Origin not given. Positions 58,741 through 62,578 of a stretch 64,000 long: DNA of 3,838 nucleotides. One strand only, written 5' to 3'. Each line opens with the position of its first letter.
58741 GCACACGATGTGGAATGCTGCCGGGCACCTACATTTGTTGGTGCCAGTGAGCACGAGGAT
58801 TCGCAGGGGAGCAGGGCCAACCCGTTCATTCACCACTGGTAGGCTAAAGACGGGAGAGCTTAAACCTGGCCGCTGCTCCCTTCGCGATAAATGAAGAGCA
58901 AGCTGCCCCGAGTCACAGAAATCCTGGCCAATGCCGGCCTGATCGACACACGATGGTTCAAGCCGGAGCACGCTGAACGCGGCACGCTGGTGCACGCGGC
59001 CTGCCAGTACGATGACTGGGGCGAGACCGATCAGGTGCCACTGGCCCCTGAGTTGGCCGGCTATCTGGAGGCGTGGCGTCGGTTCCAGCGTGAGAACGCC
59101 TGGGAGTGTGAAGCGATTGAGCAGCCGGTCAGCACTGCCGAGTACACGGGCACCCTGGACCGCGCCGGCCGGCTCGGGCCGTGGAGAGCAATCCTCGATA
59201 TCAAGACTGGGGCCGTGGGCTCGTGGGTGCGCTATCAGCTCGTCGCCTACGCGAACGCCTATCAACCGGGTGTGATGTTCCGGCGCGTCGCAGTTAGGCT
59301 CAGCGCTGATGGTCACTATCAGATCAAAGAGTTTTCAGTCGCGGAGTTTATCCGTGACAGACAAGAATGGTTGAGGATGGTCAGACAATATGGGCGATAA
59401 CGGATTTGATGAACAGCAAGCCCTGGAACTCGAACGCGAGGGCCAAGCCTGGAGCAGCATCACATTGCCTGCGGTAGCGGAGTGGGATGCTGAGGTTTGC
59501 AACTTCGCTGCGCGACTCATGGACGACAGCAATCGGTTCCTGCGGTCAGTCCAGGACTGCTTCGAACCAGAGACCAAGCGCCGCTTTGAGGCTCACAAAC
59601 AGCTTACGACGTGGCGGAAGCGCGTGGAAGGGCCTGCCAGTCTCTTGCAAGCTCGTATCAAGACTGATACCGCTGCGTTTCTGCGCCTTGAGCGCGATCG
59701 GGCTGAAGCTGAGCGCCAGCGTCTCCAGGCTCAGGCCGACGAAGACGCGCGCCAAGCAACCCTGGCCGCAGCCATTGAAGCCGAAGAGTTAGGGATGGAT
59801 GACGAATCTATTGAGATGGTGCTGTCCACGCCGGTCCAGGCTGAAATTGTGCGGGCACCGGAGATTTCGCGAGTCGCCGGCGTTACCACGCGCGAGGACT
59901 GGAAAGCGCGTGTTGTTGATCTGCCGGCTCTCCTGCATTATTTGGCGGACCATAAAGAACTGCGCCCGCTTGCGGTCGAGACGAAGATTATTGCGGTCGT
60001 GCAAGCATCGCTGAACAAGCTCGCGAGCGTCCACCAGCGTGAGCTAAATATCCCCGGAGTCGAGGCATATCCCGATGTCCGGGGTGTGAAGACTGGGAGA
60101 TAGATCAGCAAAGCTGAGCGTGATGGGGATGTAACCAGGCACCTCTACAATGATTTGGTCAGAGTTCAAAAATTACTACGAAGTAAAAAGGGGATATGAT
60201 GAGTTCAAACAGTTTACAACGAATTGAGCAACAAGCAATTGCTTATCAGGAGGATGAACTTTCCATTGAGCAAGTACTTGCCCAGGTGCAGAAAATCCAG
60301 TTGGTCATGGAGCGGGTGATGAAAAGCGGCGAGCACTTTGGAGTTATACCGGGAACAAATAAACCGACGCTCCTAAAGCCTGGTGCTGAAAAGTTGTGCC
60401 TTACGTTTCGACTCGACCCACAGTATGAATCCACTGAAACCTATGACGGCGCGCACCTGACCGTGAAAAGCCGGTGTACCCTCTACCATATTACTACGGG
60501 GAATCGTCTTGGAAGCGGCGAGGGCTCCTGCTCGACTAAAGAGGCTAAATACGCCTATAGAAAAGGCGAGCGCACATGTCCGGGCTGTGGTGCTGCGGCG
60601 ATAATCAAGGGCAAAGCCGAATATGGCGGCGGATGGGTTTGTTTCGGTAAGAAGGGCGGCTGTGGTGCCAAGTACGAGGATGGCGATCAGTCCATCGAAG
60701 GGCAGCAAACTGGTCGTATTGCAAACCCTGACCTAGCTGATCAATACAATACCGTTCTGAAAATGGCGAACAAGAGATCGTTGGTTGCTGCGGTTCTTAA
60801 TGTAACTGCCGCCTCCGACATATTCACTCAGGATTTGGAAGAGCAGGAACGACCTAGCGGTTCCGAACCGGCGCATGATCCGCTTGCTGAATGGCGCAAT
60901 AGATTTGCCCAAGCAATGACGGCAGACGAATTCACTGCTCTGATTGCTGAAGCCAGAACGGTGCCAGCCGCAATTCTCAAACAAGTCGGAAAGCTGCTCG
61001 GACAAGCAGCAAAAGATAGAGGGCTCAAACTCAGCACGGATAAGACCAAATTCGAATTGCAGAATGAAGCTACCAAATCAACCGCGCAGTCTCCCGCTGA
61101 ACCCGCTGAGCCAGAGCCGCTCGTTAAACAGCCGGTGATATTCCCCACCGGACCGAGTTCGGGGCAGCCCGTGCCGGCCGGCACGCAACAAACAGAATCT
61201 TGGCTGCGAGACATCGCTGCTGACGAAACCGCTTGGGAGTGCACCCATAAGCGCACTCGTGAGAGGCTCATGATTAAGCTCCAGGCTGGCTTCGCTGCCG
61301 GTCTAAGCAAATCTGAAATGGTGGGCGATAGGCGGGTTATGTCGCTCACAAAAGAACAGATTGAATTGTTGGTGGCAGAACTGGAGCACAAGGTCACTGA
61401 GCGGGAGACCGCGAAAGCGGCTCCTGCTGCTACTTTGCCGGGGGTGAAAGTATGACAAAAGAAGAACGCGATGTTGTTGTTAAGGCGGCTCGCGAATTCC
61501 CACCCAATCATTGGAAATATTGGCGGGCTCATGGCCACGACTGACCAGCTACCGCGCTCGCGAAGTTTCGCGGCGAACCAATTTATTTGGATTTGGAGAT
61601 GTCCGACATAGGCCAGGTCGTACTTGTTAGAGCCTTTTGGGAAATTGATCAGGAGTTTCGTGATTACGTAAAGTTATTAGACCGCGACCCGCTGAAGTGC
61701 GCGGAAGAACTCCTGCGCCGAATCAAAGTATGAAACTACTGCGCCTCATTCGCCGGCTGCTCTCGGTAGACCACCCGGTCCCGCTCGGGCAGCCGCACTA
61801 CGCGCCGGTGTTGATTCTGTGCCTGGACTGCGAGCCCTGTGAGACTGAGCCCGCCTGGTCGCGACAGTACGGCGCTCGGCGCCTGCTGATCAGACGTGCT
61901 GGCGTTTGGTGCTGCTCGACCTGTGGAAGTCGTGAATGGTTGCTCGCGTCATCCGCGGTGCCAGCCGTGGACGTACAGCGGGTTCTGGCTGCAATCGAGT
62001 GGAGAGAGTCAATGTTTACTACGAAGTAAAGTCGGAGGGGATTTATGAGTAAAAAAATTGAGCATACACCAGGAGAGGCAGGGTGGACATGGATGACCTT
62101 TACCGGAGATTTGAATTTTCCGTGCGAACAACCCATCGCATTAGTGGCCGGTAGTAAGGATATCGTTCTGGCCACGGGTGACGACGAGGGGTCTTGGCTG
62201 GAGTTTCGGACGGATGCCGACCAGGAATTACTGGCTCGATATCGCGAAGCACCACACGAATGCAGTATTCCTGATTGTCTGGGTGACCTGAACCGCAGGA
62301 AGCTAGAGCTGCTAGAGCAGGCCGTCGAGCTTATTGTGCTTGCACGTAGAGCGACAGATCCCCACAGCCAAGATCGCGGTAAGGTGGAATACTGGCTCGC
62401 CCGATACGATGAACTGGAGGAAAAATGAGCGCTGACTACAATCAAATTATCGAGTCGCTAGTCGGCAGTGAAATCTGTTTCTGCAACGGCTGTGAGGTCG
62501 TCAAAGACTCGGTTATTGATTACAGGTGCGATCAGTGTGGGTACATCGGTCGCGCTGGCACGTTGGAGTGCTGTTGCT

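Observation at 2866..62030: Conserved 16-nt hairpin-capable motif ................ at six gene junctions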

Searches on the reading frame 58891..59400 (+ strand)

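Call 99: search_protein_families(library=pfam, proteins=[window:58891-59400:+], max_evalue=0.01)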
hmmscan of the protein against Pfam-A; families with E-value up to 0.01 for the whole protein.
window:58891-59400:+ (169 aa): 1 family
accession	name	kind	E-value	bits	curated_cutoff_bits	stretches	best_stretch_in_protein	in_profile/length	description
PF12705.13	PDDEXK_1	-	0.0092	16.4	22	0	39-127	82-172/247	PD-(D/E)XK nuclease superfamily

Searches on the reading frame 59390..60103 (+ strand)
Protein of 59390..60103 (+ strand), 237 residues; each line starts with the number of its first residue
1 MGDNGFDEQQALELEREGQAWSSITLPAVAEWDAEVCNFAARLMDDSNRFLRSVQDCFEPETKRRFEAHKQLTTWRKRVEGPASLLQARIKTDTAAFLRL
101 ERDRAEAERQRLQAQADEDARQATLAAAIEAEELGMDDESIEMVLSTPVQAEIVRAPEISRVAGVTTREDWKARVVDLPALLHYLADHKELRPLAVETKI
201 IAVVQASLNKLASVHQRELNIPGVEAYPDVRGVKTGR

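Call 6: search_protein_families(library=phrogs, proteins=[window:59390-60103:+], max_evalue=0.001)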
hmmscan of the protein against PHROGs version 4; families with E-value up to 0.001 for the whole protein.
window:59390-60103:+ (237 aa): 1 family
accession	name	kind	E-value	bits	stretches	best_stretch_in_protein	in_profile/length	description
phrog_10477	-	DNA, RNA and nucleotide metabolism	2.7e-05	25.2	1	102-225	119-235/243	exonuclease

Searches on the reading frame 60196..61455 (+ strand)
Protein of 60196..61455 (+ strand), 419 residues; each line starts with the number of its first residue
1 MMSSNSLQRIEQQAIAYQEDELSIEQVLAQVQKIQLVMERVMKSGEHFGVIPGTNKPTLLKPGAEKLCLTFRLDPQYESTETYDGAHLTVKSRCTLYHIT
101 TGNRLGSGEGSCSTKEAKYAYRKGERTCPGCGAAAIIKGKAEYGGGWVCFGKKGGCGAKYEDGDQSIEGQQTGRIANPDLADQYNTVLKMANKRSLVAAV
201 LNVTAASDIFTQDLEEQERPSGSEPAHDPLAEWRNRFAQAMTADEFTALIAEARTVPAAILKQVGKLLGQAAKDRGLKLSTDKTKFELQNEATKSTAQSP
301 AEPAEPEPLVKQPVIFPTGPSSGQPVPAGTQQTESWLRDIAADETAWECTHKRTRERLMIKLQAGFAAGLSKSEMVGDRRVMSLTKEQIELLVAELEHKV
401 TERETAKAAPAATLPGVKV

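Call 6: search_protein_families(library=phrogs, proteins=[window:60196-61455:+], max_evalue=0.001)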
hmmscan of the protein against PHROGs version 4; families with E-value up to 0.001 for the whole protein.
window:60196-61455:+ (419 aa): 1 family
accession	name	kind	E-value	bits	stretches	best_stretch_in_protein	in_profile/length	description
phrog_10048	-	unknown function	1.3e-50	173.2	1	8-268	9-201/273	-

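Call 10: find_related_loci(query=window:60196-61455:+, collection=viral_contigs, flank=10000)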
Query window:60196-61455:+ (419 aa) in viral_contigs; peptide patterns used: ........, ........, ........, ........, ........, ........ (x = any residue, [..] = any of these).
8 stretches matched a pattern, but none encodes a relative of the query by tblastn (E <= 1e-3).

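Call 12: find_encoding_contigs(protein=window:60196-61455:+, flank=10000, max_places=10)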
Protein window:60196-61455:+ (419 aa): no gene with exactly this product is on record in the collection.

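Call 13: find_homologous_proteins(query=window:60196-61455:+)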
Query window:60196-61455:+ (419 aa): 6107 proteins with E <= 0.001 among 8000 candidates; the best 120 are listed.
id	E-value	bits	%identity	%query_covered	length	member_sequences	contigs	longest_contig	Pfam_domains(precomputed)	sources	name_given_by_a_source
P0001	3.3e-275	930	100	100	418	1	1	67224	-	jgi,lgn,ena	-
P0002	4.6e-106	373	63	65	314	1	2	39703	-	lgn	-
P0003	1.1e-104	369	81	48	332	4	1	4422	-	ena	-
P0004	1.5e-104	368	77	50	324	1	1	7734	-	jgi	jgi:hypothetical protein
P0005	1.1e-103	365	77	50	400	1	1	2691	-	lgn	-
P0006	7.2e-102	359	74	51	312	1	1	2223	-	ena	-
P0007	1.6e-101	358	75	51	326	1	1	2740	-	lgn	-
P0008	3.4e-101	357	78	49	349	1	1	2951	-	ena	-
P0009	8.4e-100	353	67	58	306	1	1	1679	-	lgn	-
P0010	4.6e-99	350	60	66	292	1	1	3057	-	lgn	-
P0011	1.3e-98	349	65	61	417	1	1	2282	-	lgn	-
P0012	1.7e-98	348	63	61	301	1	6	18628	-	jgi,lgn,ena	-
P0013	3.7e-98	347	74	49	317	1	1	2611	-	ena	-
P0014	3.8e-98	347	72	52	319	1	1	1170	-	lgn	-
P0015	3.8e-98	347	73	52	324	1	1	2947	-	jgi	jgi:hypothetical protein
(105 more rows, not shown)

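Call 14: find_encoding_contigs(protein=P0001, flank=10000, max_places=10)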
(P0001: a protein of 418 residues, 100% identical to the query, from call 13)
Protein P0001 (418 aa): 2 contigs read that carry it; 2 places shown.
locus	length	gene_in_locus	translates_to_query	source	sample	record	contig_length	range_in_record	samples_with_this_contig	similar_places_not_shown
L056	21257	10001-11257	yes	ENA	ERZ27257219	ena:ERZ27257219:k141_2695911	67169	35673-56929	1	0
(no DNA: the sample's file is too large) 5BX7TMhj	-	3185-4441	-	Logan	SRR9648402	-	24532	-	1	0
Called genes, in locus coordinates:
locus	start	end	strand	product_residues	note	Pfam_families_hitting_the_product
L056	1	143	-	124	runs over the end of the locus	-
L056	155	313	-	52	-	-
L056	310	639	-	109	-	-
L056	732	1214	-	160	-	-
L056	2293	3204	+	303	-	-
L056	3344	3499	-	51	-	-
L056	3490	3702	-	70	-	-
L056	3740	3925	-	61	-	-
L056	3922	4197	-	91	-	-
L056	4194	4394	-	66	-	-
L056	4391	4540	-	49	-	-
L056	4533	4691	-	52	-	-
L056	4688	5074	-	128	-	-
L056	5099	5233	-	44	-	-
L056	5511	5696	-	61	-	-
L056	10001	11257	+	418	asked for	-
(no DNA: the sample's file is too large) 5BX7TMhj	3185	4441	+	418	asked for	-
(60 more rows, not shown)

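Call 15: find_encoding_contigs(protein=P0002, flank=10000, max_places=10)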
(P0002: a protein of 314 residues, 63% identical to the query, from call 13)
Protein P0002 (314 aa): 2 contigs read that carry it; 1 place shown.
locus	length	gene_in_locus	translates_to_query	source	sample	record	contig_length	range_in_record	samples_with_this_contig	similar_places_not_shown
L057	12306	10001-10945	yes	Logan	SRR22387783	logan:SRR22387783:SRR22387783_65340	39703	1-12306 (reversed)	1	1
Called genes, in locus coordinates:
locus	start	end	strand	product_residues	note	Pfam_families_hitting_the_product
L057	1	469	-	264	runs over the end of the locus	-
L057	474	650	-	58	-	-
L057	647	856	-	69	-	-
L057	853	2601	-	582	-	PF12236:Head-tail_con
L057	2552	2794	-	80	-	-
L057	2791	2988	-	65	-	-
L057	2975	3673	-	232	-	PF00551:Formyl_trans_N (weak)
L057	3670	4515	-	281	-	PF01522:Polysacc_deac_1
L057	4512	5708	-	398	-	PF03237:Terminase_6N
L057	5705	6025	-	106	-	-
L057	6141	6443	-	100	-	-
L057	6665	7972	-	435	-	PF13481:AAA_25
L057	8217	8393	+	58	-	-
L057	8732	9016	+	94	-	-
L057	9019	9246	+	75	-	-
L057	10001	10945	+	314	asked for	-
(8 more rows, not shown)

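Call 26: search_protein_families(library=pfam, proteins=[window:60196-61455:+], max_evalue=0.01)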
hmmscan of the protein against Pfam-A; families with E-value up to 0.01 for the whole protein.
window:60196-61455:+ (419 aa): 0 families

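Call 31: search_protein_families(library=ncbifam, proteins=[window:60196-61455:+], max_evalue=1)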
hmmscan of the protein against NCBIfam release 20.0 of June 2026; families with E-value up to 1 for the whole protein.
window:60196-61455:+ (419 aa): 0 families

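Call 39: find_related_loci(query=window:60199-61455:+, collection=metagenome_contigs, flank=10000)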
Query window:60199-61455:+ (418 aa) in metagenome_contigs; peptide patterns used: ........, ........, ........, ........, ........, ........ (x = any residue, [..] = any of these).
120 stretches matched a pattern; 5 encode a relative of the query (tblastn E <= 1e-3); 5 distinct loci.
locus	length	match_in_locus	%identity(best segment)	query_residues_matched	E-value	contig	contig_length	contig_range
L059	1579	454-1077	71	17-220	5e-104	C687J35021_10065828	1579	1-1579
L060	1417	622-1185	60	29-215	6e-76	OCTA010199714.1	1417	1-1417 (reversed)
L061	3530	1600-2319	46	7-224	9e-64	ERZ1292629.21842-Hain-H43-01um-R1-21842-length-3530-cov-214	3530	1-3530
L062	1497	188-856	47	21-228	1e-59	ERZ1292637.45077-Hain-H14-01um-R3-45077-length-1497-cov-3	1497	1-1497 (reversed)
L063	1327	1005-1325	64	21-127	6e-44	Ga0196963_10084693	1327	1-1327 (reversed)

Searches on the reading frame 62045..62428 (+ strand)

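Call 6: search_protein_families(library=phrogs, proteins=[window:62045-62428:+], max_evalue=0.001)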
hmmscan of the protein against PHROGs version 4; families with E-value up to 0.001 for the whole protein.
window:62045-62428:+ (127 aa): 0 families

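Call 26: search_protein_families(library=pfam, proteins=[window:62045-62428:+], max_evalue=0.01)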
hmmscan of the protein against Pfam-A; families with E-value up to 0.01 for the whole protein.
window:62045-62428:+ (127 aa): 0 families

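Call 31: search_protein_families(library=ncbifam, proteins=[window:62045-62428:+], max_evalue=1)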
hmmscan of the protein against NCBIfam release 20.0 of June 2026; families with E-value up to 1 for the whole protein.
window:62045-62428:+ (127 aa): 1 family
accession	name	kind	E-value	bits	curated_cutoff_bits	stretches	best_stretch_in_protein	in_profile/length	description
NF038094.1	CueP_fam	subfamily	0.012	15.3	60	1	37-122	27-114/146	CueP family metal-binding protein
